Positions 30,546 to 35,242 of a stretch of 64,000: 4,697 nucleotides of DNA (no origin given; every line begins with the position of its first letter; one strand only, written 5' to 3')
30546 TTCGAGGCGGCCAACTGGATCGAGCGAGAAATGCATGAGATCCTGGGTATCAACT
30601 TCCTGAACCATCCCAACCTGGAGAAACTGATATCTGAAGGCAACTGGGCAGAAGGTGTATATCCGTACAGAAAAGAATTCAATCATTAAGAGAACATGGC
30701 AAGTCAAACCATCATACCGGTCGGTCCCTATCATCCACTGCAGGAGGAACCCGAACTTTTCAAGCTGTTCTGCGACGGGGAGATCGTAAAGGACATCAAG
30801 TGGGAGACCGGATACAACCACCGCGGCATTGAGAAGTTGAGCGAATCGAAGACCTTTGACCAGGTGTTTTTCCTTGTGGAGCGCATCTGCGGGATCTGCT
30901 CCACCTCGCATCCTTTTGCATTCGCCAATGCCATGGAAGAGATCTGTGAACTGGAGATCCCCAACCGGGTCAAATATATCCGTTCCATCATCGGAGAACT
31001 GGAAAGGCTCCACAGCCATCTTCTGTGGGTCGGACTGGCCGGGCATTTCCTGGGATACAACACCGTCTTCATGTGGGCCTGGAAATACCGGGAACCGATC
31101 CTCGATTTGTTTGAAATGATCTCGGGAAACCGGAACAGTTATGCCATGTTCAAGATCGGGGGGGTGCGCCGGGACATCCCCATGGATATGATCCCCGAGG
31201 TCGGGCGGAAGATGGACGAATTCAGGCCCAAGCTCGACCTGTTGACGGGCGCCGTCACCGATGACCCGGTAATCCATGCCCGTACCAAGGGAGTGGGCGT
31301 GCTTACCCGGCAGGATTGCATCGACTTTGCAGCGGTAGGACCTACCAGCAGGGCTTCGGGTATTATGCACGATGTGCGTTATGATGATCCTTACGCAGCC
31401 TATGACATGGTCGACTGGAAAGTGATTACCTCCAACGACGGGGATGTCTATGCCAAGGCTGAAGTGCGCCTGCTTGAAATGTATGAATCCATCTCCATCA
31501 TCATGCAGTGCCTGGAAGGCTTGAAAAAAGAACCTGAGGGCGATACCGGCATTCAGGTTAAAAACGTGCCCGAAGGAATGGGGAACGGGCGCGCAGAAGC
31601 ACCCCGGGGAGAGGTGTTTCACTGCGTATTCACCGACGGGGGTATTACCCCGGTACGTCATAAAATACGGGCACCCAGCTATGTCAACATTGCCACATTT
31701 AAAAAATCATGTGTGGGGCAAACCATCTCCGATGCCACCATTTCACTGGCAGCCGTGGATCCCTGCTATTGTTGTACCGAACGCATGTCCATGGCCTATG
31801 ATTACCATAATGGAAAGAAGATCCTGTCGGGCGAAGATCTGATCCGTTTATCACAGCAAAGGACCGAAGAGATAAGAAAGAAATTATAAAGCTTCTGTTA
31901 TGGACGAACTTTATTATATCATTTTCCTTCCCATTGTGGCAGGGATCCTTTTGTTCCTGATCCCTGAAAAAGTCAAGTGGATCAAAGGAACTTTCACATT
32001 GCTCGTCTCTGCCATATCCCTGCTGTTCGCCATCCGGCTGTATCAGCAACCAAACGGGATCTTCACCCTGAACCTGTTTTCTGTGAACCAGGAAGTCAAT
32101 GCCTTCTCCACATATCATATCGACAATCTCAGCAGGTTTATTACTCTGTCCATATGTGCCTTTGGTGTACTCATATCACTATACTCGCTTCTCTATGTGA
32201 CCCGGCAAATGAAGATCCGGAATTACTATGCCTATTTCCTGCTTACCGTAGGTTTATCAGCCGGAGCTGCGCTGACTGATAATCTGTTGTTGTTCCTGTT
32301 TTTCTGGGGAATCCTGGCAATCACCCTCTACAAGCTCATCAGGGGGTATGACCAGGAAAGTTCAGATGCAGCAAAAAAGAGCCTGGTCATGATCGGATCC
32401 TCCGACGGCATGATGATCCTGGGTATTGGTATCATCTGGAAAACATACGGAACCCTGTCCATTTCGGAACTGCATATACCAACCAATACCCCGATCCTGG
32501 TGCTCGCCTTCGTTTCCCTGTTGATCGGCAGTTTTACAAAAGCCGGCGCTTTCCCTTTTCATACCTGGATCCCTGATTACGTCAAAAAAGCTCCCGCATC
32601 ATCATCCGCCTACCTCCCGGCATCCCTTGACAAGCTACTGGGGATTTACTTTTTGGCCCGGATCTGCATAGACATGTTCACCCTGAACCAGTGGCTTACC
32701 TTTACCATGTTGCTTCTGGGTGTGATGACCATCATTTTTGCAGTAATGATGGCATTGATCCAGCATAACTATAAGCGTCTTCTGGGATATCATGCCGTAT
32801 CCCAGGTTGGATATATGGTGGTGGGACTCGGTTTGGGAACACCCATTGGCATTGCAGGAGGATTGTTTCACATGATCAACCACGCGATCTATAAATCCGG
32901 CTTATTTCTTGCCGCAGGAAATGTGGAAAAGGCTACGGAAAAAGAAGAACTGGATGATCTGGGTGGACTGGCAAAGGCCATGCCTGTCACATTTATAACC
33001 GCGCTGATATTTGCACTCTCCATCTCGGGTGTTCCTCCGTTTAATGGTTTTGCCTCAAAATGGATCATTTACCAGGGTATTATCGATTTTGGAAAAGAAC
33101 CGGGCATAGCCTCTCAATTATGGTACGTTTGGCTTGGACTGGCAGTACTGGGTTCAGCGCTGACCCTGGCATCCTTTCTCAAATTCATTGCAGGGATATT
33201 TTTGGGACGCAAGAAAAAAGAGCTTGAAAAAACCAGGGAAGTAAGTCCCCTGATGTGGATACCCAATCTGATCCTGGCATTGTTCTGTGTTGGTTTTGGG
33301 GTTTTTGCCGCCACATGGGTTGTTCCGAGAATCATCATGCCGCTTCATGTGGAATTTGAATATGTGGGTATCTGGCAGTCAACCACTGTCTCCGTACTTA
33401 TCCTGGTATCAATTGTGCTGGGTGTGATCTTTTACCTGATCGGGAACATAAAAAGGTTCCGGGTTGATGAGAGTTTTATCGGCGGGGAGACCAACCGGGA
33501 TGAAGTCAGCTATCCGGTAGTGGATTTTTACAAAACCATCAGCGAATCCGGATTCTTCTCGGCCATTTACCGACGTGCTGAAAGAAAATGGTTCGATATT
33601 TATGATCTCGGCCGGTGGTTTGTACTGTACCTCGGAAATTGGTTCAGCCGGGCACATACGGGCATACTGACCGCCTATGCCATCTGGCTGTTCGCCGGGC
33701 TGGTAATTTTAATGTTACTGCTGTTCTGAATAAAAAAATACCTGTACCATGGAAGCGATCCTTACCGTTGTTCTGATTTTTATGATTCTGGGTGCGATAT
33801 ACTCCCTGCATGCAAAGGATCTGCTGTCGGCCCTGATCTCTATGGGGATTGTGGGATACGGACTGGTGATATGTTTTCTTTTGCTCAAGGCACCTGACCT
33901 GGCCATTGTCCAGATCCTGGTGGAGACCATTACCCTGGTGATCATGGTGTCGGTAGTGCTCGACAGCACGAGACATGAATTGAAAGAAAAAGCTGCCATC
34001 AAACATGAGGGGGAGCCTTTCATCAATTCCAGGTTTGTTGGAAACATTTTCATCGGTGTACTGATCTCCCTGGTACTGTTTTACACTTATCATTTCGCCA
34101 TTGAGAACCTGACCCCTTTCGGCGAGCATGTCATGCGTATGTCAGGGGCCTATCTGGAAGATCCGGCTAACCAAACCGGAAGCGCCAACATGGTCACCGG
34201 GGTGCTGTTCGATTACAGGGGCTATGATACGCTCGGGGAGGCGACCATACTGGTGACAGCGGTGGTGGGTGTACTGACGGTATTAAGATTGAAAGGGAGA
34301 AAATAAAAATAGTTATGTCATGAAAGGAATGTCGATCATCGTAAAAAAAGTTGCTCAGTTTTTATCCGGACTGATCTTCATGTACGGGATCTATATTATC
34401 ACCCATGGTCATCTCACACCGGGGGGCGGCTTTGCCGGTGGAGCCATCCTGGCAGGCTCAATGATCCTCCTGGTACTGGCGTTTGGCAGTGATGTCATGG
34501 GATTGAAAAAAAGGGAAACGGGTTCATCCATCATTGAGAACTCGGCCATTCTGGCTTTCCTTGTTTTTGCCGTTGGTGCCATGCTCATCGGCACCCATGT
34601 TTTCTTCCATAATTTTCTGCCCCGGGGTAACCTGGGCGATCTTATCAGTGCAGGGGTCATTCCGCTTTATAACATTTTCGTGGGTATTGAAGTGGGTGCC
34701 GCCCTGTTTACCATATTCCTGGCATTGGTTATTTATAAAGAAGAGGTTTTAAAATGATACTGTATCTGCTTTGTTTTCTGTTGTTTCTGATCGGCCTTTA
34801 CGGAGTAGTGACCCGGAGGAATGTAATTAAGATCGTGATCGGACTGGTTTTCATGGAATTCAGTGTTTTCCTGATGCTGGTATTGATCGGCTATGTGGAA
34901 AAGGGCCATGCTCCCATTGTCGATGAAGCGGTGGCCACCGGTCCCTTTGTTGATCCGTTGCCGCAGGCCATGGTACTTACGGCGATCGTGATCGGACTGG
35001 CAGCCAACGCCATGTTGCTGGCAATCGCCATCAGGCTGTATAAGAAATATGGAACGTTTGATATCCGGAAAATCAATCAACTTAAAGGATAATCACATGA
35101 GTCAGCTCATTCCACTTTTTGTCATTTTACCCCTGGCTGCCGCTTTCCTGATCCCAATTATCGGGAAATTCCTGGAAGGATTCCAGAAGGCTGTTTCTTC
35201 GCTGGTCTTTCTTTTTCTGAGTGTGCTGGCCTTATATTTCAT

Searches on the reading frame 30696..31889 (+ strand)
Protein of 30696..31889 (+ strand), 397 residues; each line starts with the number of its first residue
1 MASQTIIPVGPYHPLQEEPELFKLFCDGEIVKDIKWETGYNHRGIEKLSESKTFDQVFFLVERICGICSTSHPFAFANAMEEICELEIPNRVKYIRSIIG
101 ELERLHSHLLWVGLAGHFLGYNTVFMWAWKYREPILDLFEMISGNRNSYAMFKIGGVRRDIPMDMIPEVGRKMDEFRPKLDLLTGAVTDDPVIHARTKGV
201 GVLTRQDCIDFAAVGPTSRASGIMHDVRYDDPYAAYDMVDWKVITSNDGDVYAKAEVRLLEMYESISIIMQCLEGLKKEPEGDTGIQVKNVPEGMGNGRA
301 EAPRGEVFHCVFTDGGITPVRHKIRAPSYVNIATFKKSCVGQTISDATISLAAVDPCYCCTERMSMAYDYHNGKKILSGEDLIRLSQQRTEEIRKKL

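Call 7: search_protein_families(library=pfam, proteins=[window:30696-31889:+])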
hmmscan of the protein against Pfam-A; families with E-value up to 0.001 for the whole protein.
window:30696-31889:+ (397 aa): 2 families
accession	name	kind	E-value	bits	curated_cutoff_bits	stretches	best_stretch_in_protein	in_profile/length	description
PF00346.24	Complex1_49kDa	-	5e-68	229.5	24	2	119-280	2-163/271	Respiratory-chain NADH dehydrogenase, 49 Kd subunit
PF00374.24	NiFeSe_Hases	-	3e-13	50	25.8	1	43-111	1-69/508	Nickel-dependent hydrogenase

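Call 28: search_protein_families(library=ncbifam, proteins=[window:30696-31889:+])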
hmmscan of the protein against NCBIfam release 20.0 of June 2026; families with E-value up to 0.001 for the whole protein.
window:30696-31889:+ (397 aa): 15 families
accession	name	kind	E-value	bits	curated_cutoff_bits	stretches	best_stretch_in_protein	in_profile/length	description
NF004739.1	PRK06075.1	equivalog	4.2e-95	318.8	360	2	7-280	3-276/384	NADH-quinone oxidoreductase subunit D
TIGR01962.1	NuoD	equivalog_domain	1.3e-86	290.9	459.35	2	4-280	2-278/386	NADH dehydrogenase (quinone) subunit D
NF040602.1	F420_dehyd_FpoD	exception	9.7e-81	271.6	600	1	3-361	6-370/372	F420H2 dehydrogenase subunit FpoD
NF008974.0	PRK12322.1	equivalog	1.5e-77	261.1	522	1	6-356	8-359/366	NADH-quinone oxidoreductase subunit D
NF009808.0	PRK13292.1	equivalog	1.9e-67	227.8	1156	2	4-276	407-679/791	NADH-quinone oxidoreductase subunit B/C/D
NF005649.0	PRK07415.1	equivalog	4.1e-62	210.5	583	2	4-280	10-287/394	NAD(P)H-quinone oxidoreductase subunit H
NF008728.0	PRK11742.1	equivalog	6.5e-55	186.6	840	1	8-277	218-487/598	NADH-quinone oxidoreductase subunit C/D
TIGR03295.1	frhA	equivalog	3.5e-20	72.4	392.5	1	30-111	28-109/412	coenzyme F420 hydrogenase subunit alpha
NF045518.1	H2_NiFeSe_large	exception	1.6e-12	47.1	780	1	30-111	26-106/485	NiFeSe hydrogenase large subunit HysA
NF033181.1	NiFeSe_hydrog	equivalog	6.1e-12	45.2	600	1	27-110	23-105/507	nickel-dependent hydrogenase large subunit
NF007778.0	PRK10467.1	equivalog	8.6e-12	44.1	969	1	35-110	31-106/567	hydrogenase 2 large subunit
NF041785.2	VhuA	equivalog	1.9e-10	39.9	800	1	41-111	37-107/418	F420-non-reducing hydrogenase Vhu subunit A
NF040828.1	sulfhyd_ShyA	equivalog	3.7e-09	36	700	1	31-133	26-130/415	NAD(P)-dependent hydrogenase/sulfhydrogenase 2 subunit alpha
NF007550.0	PRK10170.1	equivalog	1.3e-06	27.2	1101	1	38-111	49-122/597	Ni/Fe-hydrogenase large subunit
NF040832.1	sulfhyd_HydA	equivalog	0.00011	21.4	880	1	28-135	25-134/426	NADPH-dependent hydrogenase/sulfhydrogenase 1 subunit alpha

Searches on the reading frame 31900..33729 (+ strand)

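Call 7: search_protein_families(library=pfam, proteins=[window:31900-33729:+])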
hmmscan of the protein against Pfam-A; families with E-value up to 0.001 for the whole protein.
window:31900-33729:+ (609 aa): 1 family
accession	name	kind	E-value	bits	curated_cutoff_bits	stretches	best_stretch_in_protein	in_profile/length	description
PF00361.26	Proton_antipo_M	-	1.6e-57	195.4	21.5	1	127-397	2-278/294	NADH:quinone oxidoreductase/Mrp antiporter, TM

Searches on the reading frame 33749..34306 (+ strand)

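Call 7: search_protein_families(library=pfam, proteins=[window:33749-34306:+])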
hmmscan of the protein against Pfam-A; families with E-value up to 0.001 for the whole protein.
window:33749-34306:+ (185 aa): 3 families
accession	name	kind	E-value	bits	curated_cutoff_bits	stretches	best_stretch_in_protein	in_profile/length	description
PF13244.11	MbhD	-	3e-17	63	27.2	1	10-70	1-62/67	MBH, subunit D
PF20501.3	MbhE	-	2.2e-08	34.4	27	1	130-180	32-82/98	MBH, subunit E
PF00499.25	Oxidored_q3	-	1.9e-05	24.9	33.2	1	16-176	2-144/146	NADH-ubiquinone/plastoquinone oxidoreductase chain 6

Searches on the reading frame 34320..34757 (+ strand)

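Call 7: search_protein_families(library=pfam, proteins=[window:34320-34757:+])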
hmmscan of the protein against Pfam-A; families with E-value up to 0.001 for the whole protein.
window:34320-34757:+ (145 aa): 1 family
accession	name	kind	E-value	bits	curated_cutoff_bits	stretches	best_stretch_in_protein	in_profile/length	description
PF04039.18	MnhB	-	2.9e-22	79.7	22.5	1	7-130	1-126/127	Domain related to MnhB subunit of Na+/H+ antiporter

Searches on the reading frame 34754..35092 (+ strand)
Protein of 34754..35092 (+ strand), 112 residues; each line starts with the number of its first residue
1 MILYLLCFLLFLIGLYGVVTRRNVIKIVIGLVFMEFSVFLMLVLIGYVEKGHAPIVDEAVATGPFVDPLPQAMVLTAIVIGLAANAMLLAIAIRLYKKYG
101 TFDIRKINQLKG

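Call 44: search_protein_families(library=pfam, proteins=[window:34754-35092:+])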
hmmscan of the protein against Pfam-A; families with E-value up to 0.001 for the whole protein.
window:34754-35092:+ (112 aa): 1 family
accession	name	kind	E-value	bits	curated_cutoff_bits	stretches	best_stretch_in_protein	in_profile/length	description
PF00420.29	Oxidored_q2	-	2.3e-29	101.4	26.1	1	3-112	2-95/95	NADH-ubiquinone/plastoquinone oxidoreductase chain 4L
